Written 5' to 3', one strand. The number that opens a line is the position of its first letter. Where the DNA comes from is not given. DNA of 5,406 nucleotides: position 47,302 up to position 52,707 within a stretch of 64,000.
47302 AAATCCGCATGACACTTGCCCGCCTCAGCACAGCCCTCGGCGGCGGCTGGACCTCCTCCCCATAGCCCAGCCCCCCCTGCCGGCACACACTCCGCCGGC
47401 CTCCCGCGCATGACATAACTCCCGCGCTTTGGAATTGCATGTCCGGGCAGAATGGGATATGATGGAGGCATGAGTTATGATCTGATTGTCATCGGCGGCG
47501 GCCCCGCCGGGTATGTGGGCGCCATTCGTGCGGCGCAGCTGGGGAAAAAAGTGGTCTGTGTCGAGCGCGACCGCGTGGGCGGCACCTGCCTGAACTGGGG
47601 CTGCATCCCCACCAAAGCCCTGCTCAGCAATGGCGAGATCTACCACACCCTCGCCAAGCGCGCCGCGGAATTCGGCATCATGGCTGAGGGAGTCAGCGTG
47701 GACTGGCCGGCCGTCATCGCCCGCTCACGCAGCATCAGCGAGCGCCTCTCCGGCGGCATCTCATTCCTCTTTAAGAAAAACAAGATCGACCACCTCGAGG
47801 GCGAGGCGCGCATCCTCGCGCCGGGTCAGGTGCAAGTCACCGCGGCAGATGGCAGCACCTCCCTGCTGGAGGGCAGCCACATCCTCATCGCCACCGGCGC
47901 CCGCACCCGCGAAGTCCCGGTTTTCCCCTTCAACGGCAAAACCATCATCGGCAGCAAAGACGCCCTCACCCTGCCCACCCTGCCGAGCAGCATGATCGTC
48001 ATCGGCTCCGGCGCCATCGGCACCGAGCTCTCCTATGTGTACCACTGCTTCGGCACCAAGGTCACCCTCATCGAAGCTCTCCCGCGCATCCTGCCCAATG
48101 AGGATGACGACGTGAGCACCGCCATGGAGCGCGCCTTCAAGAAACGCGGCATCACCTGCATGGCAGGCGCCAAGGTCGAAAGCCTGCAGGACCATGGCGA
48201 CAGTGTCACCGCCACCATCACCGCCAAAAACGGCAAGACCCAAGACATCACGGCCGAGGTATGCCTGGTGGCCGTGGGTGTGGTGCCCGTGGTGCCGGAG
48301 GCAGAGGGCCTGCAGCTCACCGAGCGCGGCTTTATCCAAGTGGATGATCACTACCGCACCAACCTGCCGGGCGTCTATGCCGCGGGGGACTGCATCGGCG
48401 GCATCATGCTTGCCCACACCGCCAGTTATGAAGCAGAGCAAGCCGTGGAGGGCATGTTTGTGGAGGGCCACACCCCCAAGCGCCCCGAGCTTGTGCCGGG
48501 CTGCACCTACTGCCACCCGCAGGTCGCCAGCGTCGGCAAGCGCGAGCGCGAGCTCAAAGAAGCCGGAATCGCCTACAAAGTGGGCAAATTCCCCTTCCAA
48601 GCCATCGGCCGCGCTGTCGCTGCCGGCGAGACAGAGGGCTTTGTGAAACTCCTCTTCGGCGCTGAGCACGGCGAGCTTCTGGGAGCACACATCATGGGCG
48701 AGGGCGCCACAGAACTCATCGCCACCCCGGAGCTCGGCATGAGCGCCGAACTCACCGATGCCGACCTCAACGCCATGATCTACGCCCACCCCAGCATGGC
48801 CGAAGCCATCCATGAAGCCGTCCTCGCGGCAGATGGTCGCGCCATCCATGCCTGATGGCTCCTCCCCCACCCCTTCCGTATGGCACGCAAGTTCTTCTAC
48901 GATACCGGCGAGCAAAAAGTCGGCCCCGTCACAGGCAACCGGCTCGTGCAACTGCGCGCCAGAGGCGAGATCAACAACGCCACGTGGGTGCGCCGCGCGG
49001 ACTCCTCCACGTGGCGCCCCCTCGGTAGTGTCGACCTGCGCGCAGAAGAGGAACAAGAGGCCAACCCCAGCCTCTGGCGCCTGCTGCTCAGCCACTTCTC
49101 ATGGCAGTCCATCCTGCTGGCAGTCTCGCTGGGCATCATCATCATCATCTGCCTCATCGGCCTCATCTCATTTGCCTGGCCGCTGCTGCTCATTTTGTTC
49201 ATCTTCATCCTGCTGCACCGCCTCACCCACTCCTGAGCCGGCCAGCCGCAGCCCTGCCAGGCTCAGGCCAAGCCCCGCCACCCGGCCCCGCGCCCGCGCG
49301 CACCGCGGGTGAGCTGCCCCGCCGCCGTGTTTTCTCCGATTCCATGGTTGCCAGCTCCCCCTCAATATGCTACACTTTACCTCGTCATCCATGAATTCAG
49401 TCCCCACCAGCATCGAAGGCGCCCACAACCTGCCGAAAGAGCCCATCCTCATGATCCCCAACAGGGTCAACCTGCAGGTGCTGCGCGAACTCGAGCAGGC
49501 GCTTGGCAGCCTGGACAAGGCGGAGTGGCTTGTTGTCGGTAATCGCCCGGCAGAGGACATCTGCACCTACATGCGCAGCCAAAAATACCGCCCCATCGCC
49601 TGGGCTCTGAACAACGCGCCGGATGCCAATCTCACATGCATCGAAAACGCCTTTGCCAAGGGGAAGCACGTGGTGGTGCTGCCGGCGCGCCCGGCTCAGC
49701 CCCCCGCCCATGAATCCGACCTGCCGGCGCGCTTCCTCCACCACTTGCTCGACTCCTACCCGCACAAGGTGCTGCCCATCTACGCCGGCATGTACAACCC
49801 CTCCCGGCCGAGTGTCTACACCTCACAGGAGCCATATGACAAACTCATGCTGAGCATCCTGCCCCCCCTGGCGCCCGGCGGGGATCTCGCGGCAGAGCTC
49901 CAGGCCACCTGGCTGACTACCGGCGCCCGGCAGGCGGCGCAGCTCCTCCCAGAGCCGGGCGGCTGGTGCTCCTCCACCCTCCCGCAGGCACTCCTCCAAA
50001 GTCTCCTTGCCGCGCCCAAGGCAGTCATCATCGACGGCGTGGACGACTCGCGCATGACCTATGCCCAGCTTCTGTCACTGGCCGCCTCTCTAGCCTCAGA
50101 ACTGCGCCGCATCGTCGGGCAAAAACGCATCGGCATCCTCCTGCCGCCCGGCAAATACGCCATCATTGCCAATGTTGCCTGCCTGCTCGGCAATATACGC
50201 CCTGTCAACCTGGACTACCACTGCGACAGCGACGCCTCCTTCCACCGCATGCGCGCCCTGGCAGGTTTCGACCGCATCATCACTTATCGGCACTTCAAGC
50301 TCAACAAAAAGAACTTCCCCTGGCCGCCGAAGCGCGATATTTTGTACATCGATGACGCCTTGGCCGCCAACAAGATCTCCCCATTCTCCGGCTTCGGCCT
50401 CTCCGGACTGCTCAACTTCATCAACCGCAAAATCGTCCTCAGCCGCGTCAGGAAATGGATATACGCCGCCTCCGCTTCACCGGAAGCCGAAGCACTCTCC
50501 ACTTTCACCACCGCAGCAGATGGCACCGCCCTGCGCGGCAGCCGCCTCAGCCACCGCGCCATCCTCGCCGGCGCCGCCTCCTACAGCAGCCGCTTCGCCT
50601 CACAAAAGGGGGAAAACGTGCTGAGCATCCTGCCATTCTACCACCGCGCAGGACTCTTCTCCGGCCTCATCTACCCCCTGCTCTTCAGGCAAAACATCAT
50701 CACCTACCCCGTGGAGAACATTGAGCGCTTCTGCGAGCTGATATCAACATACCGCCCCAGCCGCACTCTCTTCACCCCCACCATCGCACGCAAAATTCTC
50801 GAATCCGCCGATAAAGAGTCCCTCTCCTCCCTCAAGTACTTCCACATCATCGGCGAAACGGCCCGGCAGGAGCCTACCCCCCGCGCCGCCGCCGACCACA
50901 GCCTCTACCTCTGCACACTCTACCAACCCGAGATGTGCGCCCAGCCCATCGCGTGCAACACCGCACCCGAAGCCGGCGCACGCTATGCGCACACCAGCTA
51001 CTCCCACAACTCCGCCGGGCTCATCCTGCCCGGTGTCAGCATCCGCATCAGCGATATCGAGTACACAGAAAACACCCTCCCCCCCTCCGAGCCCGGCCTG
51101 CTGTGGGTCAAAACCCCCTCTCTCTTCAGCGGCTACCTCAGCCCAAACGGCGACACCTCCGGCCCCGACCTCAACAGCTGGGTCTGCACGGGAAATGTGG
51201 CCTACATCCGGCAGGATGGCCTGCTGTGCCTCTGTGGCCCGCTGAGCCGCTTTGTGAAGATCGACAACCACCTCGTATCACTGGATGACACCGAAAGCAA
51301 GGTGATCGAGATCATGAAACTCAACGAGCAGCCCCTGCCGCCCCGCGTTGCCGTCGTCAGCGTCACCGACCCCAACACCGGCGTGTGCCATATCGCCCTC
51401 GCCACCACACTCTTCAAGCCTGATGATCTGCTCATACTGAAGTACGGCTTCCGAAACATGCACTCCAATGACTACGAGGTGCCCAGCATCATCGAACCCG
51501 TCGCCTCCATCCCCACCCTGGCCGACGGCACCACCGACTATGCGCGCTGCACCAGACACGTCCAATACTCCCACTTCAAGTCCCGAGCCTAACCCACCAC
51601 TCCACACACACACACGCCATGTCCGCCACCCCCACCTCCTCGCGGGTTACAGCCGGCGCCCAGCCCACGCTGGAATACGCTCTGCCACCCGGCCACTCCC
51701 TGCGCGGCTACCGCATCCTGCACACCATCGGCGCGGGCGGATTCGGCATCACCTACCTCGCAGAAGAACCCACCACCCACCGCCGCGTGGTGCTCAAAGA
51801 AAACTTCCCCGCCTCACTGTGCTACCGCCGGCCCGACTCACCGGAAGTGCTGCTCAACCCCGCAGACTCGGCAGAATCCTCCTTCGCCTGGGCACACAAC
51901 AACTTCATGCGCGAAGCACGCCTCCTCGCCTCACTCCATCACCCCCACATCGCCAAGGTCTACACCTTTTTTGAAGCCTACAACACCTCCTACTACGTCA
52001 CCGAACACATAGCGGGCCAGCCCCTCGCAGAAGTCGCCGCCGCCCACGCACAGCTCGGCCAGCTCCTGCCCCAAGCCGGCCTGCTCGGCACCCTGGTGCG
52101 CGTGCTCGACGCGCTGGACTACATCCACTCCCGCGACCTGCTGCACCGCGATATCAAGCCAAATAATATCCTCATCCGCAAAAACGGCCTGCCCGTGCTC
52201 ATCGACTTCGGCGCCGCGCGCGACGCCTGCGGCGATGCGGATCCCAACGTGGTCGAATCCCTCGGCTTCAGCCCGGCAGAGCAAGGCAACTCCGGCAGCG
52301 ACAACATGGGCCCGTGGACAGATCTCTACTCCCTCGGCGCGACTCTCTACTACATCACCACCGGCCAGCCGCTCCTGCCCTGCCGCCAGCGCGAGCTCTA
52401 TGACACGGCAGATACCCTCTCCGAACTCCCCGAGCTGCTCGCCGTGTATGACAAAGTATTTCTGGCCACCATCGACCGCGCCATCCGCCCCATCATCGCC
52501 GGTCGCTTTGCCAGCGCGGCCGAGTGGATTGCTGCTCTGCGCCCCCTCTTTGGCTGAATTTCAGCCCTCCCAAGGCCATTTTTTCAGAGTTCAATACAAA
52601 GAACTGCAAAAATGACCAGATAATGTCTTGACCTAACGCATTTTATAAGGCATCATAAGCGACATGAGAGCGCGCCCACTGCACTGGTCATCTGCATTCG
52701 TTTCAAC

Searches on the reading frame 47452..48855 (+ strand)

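Call 47: search_protein_families(library=pfam, proteins=[window:47452-48855:+])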
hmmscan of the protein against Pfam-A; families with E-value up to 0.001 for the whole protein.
window:47452-48855:+ (467 aa): 12 families
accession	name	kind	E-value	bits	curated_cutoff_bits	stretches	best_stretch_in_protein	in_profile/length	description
PF07992.20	Pyr_redox_2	-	6.3e-69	233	26.1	1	9-328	1-291/291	Pyridine nucleotide-disulphide oxidoreductase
PF02852.28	Pyr_redox_dim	-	1.6e-33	115.6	25.3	1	348-456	1-109/110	Pyridine nucleotide-disulphide oxidoreductase, dimerisation domain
PF00070.33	Pyr_redox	-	4.7e-22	78.7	22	1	181-257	2-78/82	Pyridine nucleotide-disulphide oxidoreductase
PF13738.12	Pyr_redox_3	-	1.4e-09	38.1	30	1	138-312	122-305/305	Pyridine nucleotide-disulphide oxidoreductase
PF01134.28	GIDA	-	9.4e-09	35.2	22.1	1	10-150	1-150/391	Glucose inhibited division protein A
PF00890.30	FAD_binding_2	-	1.1e-08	35.2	20.4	1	10-46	1-37/414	FAD binding domain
PF12831.13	FAD_oxidored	-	1.1e-07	32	27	1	10-46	1-38/416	FAD dependent oxidoreductase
PF03486.20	HI0933_like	-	1.6e-07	31.5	50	1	10-41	2-33/244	HI0933-like protein Rossmann domain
PF13450.12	NAD_binding_8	-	1.8e-06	28.5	21.9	1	13-48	1-37/68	NAD(P)-binding Rossmann-like domain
PF01494.25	FAD_binding_3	-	4.4e-06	26.6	22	0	10-41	3-34/349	FAD binding domain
PF01266.30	DAO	-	7.6e-06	26.1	27.9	0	10-55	1-49/353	FAD dependent oxidoreductase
PF13434.12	Lys_Orn_oxgnase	-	0.00089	18.9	21.3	0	125-206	132-218/339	L-lysine 6-monooxygenase/L-ornithine 5-monooxygenase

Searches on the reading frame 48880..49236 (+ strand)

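Call 47: search_protein_families(library=pfam, proteins=[window:48880-49236:+])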
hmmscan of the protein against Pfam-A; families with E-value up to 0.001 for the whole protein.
window:48880-49236:+ (118 aa): 1 family
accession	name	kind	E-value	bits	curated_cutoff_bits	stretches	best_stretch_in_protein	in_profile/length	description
PF14237.11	GYF_2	-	4e-08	33.4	25.8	1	6-52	2-48/50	GYF domain 2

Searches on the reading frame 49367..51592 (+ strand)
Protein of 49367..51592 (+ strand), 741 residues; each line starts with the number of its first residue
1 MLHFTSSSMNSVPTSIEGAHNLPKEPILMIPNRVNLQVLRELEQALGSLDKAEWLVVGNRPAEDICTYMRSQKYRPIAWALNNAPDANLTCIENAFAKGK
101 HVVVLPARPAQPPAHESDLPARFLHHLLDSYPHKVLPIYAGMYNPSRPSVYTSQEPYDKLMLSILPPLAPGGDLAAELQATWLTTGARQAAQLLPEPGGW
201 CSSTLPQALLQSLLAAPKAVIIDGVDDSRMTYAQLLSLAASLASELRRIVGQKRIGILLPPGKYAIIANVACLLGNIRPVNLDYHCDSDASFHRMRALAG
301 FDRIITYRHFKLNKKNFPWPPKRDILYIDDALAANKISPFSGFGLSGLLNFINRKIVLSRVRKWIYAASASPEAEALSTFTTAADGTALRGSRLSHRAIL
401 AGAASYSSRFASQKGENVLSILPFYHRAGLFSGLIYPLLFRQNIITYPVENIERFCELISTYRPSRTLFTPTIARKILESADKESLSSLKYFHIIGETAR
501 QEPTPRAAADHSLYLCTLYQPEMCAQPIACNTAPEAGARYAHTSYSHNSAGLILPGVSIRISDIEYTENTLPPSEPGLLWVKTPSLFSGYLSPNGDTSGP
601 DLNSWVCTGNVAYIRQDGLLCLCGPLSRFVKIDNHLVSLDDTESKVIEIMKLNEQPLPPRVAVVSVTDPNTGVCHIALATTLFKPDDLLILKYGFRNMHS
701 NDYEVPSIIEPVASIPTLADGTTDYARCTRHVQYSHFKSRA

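Call 7: search_protein_families(library=pfam, proteins=[window:49367-51592:+])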
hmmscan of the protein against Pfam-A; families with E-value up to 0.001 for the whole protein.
window:49367-51592:+ (741 aa): 1 family
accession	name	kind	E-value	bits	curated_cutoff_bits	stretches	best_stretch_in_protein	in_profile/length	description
PF00501.34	AMP-binding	-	1.4e-28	100.2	29.9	1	220-591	13-384/384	AMP-binding enzyme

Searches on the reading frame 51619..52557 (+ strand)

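Call 7: search_protein_families(library=pfam, proteins=[window:51619-52557:+])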
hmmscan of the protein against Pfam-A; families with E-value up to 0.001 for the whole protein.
window:51619-52557:+ (312 aa): 4 families
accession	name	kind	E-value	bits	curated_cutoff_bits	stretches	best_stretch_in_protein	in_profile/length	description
PF00069.31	Pkinase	-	8.5e-31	107.7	31.7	1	91-265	40-211/263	Protein kinase domain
PF07714.23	PK_Tyr_Ser-Thr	-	1.9e-16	60.6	23.1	1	93-264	45-217/258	Protein tyrosine and serine/threonine kinase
PF01636.29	APH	-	1e-05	25.9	23.2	0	174-201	170-198/239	Phosphotransferase enzyme family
PF03109.22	ABC1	-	0.00074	19.2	22.9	0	119-203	138-217/244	ABC1 atypical kinase-like domain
